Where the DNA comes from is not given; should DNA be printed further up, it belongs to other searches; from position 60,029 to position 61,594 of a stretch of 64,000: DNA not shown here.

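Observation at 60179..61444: Receiver domain fused to a FocA-type formate channel, suggesting a phosphorylation-gated formate transporter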

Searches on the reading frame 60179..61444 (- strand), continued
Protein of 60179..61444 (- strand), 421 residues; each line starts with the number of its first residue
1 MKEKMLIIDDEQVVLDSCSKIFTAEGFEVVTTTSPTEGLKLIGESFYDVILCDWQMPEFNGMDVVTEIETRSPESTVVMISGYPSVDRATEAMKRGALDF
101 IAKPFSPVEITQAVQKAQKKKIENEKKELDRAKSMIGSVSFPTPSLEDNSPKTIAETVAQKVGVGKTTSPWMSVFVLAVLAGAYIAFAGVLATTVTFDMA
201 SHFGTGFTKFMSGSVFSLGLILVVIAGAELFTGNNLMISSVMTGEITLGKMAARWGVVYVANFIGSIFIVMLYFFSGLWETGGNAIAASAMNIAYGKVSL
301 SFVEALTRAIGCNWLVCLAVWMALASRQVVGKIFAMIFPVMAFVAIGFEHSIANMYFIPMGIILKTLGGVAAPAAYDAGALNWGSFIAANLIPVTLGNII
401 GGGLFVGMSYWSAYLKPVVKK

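Call 35: find_encoding_contigs(protein=P0043, flank=10000, max_places=1)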
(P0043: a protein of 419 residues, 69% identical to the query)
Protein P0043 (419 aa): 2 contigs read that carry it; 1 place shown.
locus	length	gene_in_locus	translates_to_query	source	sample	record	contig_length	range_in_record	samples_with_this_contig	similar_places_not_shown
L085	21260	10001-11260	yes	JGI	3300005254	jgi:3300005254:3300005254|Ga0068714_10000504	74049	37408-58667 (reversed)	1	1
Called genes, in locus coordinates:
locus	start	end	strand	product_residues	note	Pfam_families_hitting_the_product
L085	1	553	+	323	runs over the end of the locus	PF02653:BPD_transp_2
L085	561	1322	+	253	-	PF00005:ABC_tran, PF13304:AAA_21 (faint), PF12399:BCA_ABC_TP_C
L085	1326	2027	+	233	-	PF00005:ABC_tran, PF13304:AAA_21 (faint)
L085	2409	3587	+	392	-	PF13458:Peripla_BP_6, PF01094:ANF_receptor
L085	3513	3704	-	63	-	-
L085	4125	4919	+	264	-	PF01144:CoA_trans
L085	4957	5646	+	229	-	PF01144:CoA_trans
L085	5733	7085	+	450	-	PF13660:DUF4147, PF05161:MOFRL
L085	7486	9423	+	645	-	PF17203:sCache_3_2 (faint), PF17201:Cache_3-Cache_2, PF17202:sCache_3_3, PF00672:HAMP, PF00512:HisKA, PF02518:HATPase_c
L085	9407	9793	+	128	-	PF00072:Response_reg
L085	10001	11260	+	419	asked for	PF00072:Response_reg, PF01226:Form_Nir_trans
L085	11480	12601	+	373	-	PF00072:Response_reg, PF00512:HisKA, PF02518:HATPase_c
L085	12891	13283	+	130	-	PF00072:Response_reg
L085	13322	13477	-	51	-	-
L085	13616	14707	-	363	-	PF00005:ABC_tran, PF17912:OB_MalK, PF08402:TOBE_2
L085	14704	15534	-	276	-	PF00528:BPD_transp_1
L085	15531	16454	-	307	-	PF00528:BPD_transp_1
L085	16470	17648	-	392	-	PF01547:SBP_bac_1, PF13416:SBP_bac_8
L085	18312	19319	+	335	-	PF00389:2-Hacid_dh, PF02826:2-Hacid_dh_C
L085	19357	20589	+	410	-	PF02515:CoA_transf_3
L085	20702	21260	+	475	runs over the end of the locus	PF11794:HpaB_N, PF03241:HpaB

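Call 36: find_encoding_contigs(protein=P0024, flank=10000, max_places=1)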
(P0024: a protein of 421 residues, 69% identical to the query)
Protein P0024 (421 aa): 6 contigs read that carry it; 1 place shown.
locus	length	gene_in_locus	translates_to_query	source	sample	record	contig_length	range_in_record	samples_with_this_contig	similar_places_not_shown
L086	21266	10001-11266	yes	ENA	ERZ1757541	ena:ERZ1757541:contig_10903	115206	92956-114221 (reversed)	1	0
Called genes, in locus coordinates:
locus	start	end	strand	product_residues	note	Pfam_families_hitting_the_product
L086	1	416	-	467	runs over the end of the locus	?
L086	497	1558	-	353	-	PF00532:Peripla_BP_1 (weak), PF13407:Peripla_BP_4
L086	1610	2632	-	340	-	PF02653:BPD_transp_2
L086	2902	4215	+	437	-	PF00072:Response_reg, PF00158:Sigma54_activat, PF14532:Sigma54_activ_2, PF07724:AAA_2 (faint), PF07728:AAA_5, PF25601:AAA_lid_14, PF02954:HTH_8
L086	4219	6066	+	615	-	PF00005:ABC_tran, PF13596:PAS_10 (weak), PF00512:HisKA, PF02518:HATPase_c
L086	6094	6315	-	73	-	PF12838:Fer4_7 (faint), PF13237:Fer4_10 (faint), PF12837:Fer4_6 (weak), PF00037:Fer4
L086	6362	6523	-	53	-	-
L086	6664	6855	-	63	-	-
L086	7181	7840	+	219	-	PF06971:Put_DNA-bind_N, PF02629:CoA_binding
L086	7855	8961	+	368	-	PF00672:HAMP, PF00512:HisKA, PF02518:HATPase_c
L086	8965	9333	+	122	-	PF00072:Response_reg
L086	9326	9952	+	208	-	PF00072:Response_reg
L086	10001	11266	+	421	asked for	PF00072:Response_reg, PF01226:Form_Nir_trans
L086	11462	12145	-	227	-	PF00128:Alpha-amylase (weak)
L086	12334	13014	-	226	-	PF00528:BPD_transp_1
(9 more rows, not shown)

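Call 37: find_encoding_contigs(protein=P0099, flank=10000, max_places=1)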
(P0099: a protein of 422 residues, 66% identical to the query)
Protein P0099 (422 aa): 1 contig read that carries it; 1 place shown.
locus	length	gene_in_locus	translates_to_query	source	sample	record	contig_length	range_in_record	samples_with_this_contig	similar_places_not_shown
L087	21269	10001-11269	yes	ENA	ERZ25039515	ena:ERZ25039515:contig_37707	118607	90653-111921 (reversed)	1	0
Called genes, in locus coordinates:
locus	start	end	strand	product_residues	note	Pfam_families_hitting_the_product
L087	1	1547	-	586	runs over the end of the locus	PF00004:AAA, PF07724:AAA_2, PF10431:ClpB_D2-small (weak)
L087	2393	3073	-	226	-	PF18306:LDcluster4, PF03641:Lysine_decarbox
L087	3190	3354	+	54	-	-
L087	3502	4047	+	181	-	-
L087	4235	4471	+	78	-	-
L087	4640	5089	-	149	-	-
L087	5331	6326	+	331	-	PF04055:Radical_SAM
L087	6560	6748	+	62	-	PF10133:CooT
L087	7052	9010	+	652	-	PF17201:Cache_3-Cache_2, PF17202:sCache_3_3, PF17203:sCache_3_2 (weak), PF00672:HAMP, PF00512:HisKA, PF02518:HATPase_c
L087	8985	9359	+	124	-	PF00072:Response_reg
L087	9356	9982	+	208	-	PF00072:Response_reg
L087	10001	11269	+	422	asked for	PF00072:Response_reg, PF01226:Form_Nir_trans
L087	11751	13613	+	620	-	PF16177:ACAS_N, PF00501:AMP-binding, PF13193:AMP-binding_C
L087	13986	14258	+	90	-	-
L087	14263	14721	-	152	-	PF13527:Acetyltransf_9 (weak), PF00583:Acetyltransf_1, PF13508:Acetyltransf_7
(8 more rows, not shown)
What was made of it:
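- Flanks in some loci encode CoA-transferases, acetyl-CoA synthetase and 2-hydroxyacid dehydrogenase rather than FDH (calls 35, 37).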

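Call 38: predict_structure(alignment_id=A2)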
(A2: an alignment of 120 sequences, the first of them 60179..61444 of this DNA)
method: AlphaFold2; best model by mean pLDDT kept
length: 421 residues; sequences in the alignment: 120
mean_pLDDT: 77.9   pTM: 0.57
mean pLDDT of the five models: 77.9, 77.7, 74.9, 71.7, 70.3
residues with pLDDT >= 90: 127; 70-90: 191; 50-70: 58; < 50: 45
segments of 3 or more residues with pLDDT < 50: 129-168
pLDDT, mean of each block of 10 residues (from residue 1): 83 86 87 85 85 74 70 82 67 72 81 82 63 36 34 38 44 81 91 93 93 87 66 65 73 83 94 94 92 94 94 82 75 81 86 91 94 89 92 90 76 53 40
secondary structure, 60 per line:
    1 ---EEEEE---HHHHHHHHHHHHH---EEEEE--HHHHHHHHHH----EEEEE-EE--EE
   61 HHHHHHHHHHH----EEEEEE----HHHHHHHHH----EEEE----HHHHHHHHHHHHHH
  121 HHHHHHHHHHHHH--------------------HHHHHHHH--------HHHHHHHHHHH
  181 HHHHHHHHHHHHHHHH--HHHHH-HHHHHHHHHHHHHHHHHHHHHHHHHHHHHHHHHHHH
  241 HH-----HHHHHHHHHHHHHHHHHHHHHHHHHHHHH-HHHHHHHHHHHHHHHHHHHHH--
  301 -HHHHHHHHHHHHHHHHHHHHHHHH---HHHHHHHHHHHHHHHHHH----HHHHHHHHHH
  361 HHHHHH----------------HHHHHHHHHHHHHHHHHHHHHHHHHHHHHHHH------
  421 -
elements in order: E4-8 H12-24 E28-32 H35-44 E49-53 H61-71 E76-81 H86-94 E99-102 H107-133 H154-161 H170-196 H199-203 H205-242 H248-276 H278-298 H302-325 H329-346 H351-366 H383-414
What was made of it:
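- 61091..61444 (-): Receiver (REC) domain, aa 1-118. The phospho-acceptor Asp53 codon is 61286-61288; acidic pair D9/D10; S81; F100; K103 codon is 61136-61138. The AF2 model shows the (beta/alpha)5 fold (call 38).
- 60986..61090 (-): Alpha-5 extension helix and linker, aa 119-153. A charged helix runs to about aa 133, followed by a low-confidence segment with invariant F141, P142, D148 and P151. AF2 helix 107-133; aa 129-168 have pLDDT below 50 (call 38).
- On Response regulator receiver (REC, PF00072): The AF2 secondary-structure pattern is E-H x5 (call 38).
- Closest known: NtrC1 / DctD-type receivers with a helical linker. Same: AF2 predicts alpha-5 continuing as a long helix to aa 133 (call 38).
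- The AlphaFold2 monomer gives no confident receiver-channel contact (pTM 0.57, aa 129-168 below pLDDT 50, call 38). Pseudo-receivers are common, and AF2 gives no switch-specific information (call 38).
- Tried and rejected: (1) AlphaFold2 monomer of REC-FNT with a 120-sequence alignment (call 38).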

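Call 47: search_solved_structures(query=L001:6002-7048:+, max_evalue=1, show_alignments=1)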
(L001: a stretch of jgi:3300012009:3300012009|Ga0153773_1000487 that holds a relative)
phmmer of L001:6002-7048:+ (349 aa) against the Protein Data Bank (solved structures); distinct sequences matched with E-value up to 1: 3.
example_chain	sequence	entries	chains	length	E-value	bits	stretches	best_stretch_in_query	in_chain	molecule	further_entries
8py1_A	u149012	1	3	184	0.026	17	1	248-320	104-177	Methyl-accepting chemotaxis protein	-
8py0_A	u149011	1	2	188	0.04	16.4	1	247-322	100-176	Ligand Binding domain (LBD) Chemoreceptor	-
6xns_A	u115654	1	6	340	0.88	12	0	115-199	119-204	C3_crown-05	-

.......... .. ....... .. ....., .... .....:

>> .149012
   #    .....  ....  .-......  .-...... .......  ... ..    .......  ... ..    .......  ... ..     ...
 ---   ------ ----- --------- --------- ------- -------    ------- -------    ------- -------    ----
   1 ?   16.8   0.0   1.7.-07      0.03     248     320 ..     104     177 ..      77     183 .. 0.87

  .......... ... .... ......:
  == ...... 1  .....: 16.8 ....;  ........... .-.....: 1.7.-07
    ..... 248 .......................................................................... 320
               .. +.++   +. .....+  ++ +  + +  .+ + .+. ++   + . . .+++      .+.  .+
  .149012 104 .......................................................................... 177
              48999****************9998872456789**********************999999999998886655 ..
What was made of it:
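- Tried and rejected: (3) PDB sequence search with the kinase's periplasmic region (call 47).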

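Call 52: find_encoding_contigs(protein=P0102, flank=10000, max_places=1)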
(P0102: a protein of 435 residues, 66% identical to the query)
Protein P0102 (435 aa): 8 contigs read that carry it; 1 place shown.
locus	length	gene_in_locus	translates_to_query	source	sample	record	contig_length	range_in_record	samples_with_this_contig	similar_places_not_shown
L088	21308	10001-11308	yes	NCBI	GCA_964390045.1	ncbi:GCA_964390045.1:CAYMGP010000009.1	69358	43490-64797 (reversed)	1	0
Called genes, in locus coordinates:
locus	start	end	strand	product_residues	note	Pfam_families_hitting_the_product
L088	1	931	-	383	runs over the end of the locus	PF07228:SpoIIE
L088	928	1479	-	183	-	PF00989:PAS (weak), PF08448:PAS_4 (faint), PF13188:PAS_8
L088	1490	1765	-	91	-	-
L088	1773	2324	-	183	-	PF13237:Fer4_10, PF13247:Fer4_11, PF14697:Fer4_21 (weak), PF12838:Fer4_7, PF13187:Fer4_9, PF00037:Fer4, PF12797:Fer4_2, PF12837:Fer4_6, +8 more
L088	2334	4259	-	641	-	PF03063:Prismane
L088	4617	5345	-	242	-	PF01656:CbiA, PF13614:AAA_31 (faint)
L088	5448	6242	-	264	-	PF02634:FdhD-NarQ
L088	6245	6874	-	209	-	PF12804:NTP_transf_3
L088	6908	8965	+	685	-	PF17203:sCache_3_2 (faint), PF17201:Cache_3-Cache_2, PF17202:sCache_3_3, PF00672:HAMP, PF00512:HisKA, PF02518:HATPase_c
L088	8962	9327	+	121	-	PF00072:Response_reg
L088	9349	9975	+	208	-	PF00072:Response_reg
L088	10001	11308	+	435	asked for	PF00072:Response_reg, PF01226:Form_Nir_trans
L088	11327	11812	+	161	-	PF01257:2Fe-2S_thioredx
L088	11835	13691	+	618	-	PF01257:2Fe-2S_thioredx (weak), PF01512:Complex1_51K, PF10531:SLBB (weak), PF10589:NADH_4Fe-4S, PF00037:Fer4, PF12838:Fer4_7, PF13187:Fer4_9, PF13237:Fer4_10, +4 more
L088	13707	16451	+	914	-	PF13510:Fer2_4, PF10588:NADH-G_4Fe-4S_3, PF22117:Fer4_Nqo3, PF12838:Fer4_7, PF14697:Fer4_21 (weak), PF04879:Molybdop_Fe4S4, PF00384:Molybdopterin, PF01568:Molydop_binding, +3 more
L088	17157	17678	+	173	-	-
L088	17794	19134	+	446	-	PF01134:GIDA (faint), PF01266:DAO (faint), PF03486:HI0933_like (faint), PF07992:Pyr_redox_2, PF12831:FAD_oxidored (faint), PF13738:Pyr_redox_3, PF00070:Pyr_redox, PF02852:Pyr_redox_dim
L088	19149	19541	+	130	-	PF00072:Response_reg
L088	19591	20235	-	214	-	PF13489:Methyltransf_23, PF08241:Methyltransf_11, PF08242:Methyltransf_12 (weak), PF13649:Methyltransf_25, PF13847:Methyltransf_31 (weak), PF01209:Ubie_methyltran (weak)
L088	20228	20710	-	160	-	PF08242:Methyltransf_12, PF13649:Methyltransf_25, PF13847:Methyltransf_31 (weak)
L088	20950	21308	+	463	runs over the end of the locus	PF02629:CoA_binding, PF13380:CoA_binding_2, PF13607:Succ_CoA_lig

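Call 53: find_encoding_contigs(protein=P0060, flank=10000, max_places=1)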
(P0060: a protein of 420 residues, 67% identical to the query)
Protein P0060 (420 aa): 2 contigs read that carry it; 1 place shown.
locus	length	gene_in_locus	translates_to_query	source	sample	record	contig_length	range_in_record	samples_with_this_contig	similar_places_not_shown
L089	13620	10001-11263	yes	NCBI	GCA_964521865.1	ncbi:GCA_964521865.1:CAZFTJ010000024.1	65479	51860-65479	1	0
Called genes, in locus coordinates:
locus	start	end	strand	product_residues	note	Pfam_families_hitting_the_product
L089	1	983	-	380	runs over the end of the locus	PF13398:Peptidase_M50B (weak), PF02163:Peptidase_M50, PF00571:CBS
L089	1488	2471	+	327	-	-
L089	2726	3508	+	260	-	-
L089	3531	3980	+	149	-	PF12802:MarR_2, PF01047:MarR, PF13463:HTH_27 (weak), PF13601:HTH_34 (weak)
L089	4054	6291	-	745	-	PF07690:MFS_1, PF03130:HEAT_PBS (faint), PF13646:HEAT_2 (weak)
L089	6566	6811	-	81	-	PF06305:LapA_dom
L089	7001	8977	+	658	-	PF17203:sCache_3_2 (faint), PF17201:Cache_3-Cache_2, PF17202:sCache_3_3, PF00672:HAMP, PF00512:HisKA, PF02518:HATPase_c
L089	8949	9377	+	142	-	PF00072:Response_reg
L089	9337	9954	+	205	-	PF00072:Response_reg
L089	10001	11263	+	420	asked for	PF00072:Response_reg, PF01226:Form_Nir_trans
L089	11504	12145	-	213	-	PF00657:Lipase_GDSL, PF13472:Lipase_GDSL_2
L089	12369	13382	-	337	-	PF00248:Aldo_ket_red, PF12797:Fer4_2 (faint), PF13237:Fer4_10 (weak), PF00037:Fer4 (faint), PF12837:Fer4_6 (faint), PF12838:Fer4_7 (weak), PF13187:Fer4_9, PF13534:Fer4_17 (weak)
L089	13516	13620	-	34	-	?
